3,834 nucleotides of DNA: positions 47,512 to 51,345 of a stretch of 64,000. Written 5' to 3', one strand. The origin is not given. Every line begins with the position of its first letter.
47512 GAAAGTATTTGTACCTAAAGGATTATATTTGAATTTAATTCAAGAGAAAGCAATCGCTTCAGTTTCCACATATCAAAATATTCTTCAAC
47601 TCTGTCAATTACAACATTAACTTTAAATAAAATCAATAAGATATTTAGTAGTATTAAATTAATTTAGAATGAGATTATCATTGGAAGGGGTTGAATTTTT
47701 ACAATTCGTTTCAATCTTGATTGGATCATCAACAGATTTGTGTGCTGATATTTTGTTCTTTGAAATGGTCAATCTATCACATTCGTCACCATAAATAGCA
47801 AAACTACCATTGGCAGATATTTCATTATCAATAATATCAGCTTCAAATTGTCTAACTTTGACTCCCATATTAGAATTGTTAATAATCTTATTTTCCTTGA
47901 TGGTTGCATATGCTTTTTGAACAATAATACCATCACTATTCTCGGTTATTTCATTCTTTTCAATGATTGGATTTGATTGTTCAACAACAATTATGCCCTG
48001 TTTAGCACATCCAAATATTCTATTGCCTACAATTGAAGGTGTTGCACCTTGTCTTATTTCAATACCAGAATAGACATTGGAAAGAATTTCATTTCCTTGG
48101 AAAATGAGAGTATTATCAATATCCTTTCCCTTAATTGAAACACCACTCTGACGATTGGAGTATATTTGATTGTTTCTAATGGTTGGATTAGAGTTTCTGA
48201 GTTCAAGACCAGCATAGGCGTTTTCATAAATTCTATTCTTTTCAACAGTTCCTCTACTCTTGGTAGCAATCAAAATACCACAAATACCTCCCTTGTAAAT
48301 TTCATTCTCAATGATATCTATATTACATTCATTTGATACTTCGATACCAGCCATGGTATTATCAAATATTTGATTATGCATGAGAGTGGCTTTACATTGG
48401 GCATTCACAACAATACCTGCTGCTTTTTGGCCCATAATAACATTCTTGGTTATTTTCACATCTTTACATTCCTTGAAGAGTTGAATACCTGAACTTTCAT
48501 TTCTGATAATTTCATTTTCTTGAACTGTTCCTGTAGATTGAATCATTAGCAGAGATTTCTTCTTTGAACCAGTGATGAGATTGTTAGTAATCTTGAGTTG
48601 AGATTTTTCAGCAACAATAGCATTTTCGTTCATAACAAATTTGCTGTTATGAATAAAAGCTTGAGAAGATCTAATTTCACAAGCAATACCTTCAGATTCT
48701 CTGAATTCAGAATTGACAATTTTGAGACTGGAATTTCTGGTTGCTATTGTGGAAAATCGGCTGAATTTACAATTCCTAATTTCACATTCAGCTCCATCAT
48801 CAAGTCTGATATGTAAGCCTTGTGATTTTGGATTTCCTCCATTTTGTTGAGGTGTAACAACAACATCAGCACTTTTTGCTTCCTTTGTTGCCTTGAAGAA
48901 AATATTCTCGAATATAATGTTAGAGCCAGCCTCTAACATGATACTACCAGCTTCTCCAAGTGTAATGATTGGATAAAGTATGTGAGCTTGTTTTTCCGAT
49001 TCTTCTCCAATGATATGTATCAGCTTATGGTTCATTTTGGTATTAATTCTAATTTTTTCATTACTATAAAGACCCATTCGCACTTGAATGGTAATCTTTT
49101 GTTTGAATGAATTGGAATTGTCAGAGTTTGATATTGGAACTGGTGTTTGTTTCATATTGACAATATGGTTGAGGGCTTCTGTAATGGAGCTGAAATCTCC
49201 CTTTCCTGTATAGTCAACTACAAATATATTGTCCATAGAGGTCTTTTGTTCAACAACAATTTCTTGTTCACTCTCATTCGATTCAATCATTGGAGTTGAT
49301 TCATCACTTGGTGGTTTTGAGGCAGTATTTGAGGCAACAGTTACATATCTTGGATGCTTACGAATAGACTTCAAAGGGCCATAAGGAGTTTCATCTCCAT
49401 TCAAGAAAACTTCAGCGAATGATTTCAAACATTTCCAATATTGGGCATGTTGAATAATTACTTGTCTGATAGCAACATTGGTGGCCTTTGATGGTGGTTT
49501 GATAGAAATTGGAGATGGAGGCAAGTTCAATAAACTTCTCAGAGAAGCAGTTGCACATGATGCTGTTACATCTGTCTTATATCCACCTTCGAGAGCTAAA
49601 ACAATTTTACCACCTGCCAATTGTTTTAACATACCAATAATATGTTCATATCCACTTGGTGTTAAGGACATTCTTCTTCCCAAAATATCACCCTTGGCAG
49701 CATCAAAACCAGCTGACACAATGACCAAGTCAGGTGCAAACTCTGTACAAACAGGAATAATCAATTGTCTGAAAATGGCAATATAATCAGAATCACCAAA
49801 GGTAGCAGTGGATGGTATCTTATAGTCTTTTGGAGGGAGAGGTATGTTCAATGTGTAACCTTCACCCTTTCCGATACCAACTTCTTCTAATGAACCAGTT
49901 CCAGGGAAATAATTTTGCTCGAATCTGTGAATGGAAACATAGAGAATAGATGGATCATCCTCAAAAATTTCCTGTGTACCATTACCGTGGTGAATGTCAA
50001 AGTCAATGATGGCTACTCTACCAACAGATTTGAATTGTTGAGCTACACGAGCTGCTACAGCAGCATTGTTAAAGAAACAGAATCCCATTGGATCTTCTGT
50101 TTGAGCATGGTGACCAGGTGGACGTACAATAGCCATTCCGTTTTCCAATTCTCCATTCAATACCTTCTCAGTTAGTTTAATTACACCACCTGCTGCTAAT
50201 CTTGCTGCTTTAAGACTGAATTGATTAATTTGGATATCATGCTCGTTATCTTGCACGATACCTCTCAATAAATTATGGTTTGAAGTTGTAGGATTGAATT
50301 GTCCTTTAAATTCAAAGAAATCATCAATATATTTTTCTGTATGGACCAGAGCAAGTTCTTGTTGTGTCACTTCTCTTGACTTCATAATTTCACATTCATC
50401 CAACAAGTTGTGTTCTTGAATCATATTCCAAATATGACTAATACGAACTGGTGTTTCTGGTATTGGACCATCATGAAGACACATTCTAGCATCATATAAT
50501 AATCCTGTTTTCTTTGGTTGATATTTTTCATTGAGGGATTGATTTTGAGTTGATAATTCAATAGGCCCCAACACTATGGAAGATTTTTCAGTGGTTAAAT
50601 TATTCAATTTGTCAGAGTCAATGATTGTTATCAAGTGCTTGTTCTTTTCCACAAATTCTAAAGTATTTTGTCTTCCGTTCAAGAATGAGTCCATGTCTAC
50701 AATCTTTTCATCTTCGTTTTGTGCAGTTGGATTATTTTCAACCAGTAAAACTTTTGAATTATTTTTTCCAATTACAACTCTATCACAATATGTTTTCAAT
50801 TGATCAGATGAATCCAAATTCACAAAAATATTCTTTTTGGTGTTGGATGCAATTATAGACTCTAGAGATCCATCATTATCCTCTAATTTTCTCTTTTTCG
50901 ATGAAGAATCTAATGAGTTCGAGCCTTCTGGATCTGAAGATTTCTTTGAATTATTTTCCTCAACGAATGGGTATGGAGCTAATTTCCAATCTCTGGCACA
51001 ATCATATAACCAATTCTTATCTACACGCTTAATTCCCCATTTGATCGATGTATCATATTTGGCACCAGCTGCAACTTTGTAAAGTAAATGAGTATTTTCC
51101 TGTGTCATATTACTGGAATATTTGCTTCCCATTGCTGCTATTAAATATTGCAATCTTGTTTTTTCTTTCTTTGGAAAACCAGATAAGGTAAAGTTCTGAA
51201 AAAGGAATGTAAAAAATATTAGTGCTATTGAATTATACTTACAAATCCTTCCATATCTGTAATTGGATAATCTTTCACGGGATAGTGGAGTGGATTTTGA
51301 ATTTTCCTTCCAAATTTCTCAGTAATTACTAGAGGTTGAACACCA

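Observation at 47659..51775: Histone deacetylase fused to tandem BRCT domains and a C-terminal PbH1/CASH beta-helix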

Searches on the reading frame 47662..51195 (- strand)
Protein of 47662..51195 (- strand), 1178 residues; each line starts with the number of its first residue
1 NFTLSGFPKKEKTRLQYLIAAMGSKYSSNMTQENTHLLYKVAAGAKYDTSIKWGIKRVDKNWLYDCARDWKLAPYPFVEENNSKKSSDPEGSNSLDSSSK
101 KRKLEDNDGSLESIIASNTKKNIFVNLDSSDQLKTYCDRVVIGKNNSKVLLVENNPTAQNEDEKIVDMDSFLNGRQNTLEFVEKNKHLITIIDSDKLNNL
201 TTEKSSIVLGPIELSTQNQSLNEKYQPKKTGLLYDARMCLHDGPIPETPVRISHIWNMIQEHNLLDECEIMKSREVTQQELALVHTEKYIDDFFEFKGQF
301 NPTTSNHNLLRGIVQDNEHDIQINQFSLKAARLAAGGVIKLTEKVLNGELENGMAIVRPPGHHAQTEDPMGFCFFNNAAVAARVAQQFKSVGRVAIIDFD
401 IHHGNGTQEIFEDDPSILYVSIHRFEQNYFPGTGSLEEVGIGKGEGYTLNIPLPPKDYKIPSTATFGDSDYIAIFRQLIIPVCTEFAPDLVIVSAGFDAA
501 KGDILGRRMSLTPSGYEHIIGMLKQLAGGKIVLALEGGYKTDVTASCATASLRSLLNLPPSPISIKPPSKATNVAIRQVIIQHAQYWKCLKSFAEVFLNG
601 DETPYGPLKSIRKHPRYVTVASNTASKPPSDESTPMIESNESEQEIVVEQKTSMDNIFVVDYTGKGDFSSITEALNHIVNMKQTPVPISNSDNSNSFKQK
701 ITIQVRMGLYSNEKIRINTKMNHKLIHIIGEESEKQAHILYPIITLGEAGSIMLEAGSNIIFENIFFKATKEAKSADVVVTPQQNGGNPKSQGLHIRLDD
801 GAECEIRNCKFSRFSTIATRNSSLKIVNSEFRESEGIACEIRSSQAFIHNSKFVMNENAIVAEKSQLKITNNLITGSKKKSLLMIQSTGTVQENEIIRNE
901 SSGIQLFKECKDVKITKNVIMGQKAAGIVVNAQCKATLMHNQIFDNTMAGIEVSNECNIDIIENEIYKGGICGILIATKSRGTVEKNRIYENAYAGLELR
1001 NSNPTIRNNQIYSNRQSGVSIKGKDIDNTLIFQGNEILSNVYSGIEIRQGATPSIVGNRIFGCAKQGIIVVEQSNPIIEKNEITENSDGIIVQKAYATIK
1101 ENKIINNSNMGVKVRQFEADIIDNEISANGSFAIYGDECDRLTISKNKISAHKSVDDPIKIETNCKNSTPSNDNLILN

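Call 34: search_protein_representatives(protein=window:47662-51195:-)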
Query: 1178 residues. Proteins with E-value up to 0.001 (for the whole library): 24150; up to 1e-10: 11855; up to 1e-30: 2856. The best 150 are listed.
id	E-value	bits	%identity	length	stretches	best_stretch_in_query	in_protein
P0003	0.0e+00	1413.7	59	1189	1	1-1176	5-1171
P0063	6.1e-251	852.1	38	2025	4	201-598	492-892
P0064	2.1e-157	542.4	41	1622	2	238-599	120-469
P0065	4.2e-153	528.1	42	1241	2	213-590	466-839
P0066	2.5e-150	519.0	41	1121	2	226-595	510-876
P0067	2.4e-149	515.7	43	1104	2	225-595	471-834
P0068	3.2e-148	512.0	43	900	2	208-597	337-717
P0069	3.2e-146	505.4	42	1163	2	229-593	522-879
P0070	6.7e-144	497.7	40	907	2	187-595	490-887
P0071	4.7e-143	494.9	40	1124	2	225-592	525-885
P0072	1.2e-140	486.9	40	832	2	237-636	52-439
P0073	5.1e-139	481.5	40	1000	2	218-591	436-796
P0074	1.8e-136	473.0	38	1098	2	227-634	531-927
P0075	2.6e-136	472.5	39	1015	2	221-591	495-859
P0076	2.8e-135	469.2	41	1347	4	209-599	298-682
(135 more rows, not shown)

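Call 44: search_protein_families(library=pfam, proteins=[P0076], max_evalue=0.001)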
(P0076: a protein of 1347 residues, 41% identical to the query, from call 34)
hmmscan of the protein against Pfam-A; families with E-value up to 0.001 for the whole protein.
P0076 (1347 aa): 7 families
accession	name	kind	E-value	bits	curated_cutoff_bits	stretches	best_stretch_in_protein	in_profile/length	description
PF00850.24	Hist_deacetyl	-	2.4e-88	296.8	27.9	1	337-635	2-297/298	Histone deacetylase domain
PF13229.12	Beta_helix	-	6e-37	127.1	25.9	5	864-1019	7-158/158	Right handed beta helix region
PF00533.33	BRCT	-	5.6e-13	49.4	21.3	1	63-139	2-78/78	BRCA1 C Terminus (BRCT) domain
PF05048.19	NosD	-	6.1e-12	45.9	23.6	3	838-1001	18-170/212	Periplasmic copper-binding protein (NosD)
PF12738.14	PTCB-BRCT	-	3.5e-09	37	22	1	73-129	4-59/63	twin BRCT domain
PF16589.12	BRCT_2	-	6.7e-09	36.4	27.3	1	67-142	3-77/86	BRCT domain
PF16759.12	LIG3_BRCT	-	0.00048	20.9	27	0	93-141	31-77/78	DNA ligase 3 BRCT domain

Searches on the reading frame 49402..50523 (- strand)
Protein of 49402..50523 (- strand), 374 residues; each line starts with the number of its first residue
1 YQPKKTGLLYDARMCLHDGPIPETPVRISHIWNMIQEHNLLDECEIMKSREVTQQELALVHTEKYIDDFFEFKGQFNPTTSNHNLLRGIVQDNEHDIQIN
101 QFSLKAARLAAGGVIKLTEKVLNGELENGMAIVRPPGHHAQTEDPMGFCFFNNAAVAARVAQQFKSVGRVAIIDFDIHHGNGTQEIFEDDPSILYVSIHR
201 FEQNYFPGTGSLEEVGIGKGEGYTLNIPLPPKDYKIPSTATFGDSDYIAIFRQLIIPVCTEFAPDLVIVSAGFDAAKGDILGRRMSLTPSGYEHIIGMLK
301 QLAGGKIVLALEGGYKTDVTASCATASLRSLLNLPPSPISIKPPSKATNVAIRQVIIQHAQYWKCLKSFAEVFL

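Call 14: search_solved_structures(query=window:49402-50523:-, max_evalue=1e-20, show_alignments=2)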
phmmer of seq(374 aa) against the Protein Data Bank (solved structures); distinct sequences matched with E-value up to 1e-20: 128 (the best 60 are shown).
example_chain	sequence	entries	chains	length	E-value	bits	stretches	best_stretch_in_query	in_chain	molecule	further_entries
5g0h_A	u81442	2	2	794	8.3e-161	538.2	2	6-367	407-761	HDAC6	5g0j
5g0i_A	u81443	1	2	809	9e-161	538.1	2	6-367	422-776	HDAC6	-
7qno_A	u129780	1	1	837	1e-160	537.9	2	6-367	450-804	Histone deacetylase 6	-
9k91_A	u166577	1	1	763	1.1e-154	518.1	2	4-366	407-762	Histone deacetylase 6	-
6r0k_A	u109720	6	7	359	7.4e-83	281.7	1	6-366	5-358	Histone deacetylase 6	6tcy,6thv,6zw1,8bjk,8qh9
28oi_A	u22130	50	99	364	7.5e-83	281.7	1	6-366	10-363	Histone deacetylase 6 | Hdac6 protein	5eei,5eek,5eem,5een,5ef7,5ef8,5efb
7o2p_A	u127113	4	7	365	7.6e-83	281.7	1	6-366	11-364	Histone deacetylase 6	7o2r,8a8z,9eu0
6pzr_A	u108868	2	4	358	8.1e-83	281.6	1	6-366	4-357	Hdac6 protein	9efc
8qa7_A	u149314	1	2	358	8.2e-83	281.6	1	6-366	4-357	Histone deacetylase 6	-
6pzo_A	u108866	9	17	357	9.1e-83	281.4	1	6-366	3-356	Hdac6 protein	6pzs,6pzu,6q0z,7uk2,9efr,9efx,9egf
10ah_A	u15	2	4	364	1e-82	281.3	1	6-366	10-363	Protein deacetylase HDAC6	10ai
5efk_B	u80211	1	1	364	2.6e-82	279.9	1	6-366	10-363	Hdac6 protein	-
5efn_B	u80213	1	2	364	1.8e-81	277.1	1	6-366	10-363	Hdac6 protein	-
2vqw_G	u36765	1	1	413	1.7e-80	273.9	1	5-368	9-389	HISTONE DEACETYLASE 4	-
2vqo_A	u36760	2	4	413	1.8e-80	273.8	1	5-368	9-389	HISTONE DEACETYLASE 4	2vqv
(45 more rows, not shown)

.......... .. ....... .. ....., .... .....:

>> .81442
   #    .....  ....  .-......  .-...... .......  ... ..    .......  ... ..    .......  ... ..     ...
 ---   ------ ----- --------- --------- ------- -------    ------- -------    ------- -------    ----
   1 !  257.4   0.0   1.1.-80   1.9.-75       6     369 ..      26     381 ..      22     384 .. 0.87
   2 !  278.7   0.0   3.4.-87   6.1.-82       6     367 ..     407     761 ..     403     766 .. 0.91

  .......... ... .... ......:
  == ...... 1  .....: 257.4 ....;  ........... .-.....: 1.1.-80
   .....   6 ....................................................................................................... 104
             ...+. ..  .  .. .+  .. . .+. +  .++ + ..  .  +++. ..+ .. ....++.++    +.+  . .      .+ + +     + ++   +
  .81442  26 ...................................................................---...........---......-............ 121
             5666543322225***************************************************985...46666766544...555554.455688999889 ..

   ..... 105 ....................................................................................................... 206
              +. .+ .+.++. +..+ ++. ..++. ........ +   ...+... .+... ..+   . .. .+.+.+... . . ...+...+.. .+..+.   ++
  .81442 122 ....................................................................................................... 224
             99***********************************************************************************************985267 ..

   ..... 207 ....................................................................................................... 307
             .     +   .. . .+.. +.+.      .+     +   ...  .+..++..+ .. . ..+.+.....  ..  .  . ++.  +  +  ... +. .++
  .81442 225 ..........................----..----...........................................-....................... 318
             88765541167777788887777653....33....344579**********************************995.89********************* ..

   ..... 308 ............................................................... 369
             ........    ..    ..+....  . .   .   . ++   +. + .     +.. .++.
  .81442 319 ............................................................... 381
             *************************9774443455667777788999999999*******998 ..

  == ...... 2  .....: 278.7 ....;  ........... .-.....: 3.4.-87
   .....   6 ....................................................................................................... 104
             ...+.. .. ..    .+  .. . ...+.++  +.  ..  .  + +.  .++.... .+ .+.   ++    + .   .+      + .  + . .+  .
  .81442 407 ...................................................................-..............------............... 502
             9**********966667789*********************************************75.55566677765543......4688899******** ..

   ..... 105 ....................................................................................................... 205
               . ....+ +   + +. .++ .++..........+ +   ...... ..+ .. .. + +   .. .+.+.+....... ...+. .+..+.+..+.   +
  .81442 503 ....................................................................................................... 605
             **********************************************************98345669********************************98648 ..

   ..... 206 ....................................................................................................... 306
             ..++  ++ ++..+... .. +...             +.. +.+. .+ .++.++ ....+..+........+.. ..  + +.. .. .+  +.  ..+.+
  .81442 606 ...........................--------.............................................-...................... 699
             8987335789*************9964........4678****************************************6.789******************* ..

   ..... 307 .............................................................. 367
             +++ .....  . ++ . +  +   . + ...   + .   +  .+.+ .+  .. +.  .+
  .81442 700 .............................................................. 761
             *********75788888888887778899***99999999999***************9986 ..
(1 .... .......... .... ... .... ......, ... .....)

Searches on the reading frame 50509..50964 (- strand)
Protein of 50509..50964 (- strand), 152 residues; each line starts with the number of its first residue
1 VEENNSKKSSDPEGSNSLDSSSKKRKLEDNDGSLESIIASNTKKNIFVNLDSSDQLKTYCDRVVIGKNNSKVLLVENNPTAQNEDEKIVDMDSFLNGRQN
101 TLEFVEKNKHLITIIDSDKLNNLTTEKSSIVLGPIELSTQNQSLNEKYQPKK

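Call 74: search_solved_structures(query=window:50509-50964:-, max_evalue=1)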
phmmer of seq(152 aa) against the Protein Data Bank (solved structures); distinct sequences matched with E-value up to 1: 0.
